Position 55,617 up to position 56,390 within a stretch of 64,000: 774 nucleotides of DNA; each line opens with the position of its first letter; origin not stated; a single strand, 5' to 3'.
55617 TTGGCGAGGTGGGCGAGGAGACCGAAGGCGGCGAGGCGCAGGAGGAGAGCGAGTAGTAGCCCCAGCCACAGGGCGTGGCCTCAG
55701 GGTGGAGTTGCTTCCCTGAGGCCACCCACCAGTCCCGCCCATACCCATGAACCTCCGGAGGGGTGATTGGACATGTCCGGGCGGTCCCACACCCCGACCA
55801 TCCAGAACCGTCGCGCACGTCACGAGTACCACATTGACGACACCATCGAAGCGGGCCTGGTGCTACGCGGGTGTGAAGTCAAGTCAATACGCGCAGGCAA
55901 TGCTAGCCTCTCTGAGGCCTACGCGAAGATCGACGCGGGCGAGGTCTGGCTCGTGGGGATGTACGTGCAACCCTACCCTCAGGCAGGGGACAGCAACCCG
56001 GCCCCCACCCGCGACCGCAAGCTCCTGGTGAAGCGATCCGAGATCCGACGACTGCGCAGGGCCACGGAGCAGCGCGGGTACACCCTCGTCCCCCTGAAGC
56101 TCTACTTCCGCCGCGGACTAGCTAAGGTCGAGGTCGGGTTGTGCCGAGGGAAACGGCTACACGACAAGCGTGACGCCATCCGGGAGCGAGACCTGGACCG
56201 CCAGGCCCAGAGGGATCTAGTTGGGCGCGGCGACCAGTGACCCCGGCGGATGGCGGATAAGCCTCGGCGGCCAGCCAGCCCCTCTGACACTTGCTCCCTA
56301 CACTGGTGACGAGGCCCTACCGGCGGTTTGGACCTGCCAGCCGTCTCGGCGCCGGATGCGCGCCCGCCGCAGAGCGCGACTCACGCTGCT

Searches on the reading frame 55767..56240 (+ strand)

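Call 47: search_protein_families(library=pfam, proteins=[window:55767-56240:+], max_evalue=0.00001)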
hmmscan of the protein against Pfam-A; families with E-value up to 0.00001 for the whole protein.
window:55767-56240:+ (157 aa): 1 family
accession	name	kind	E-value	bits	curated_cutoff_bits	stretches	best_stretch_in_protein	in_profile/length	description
PF01668.23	SmpB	-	2.6e-56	190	27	1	12-151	2-141/143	SmpB protein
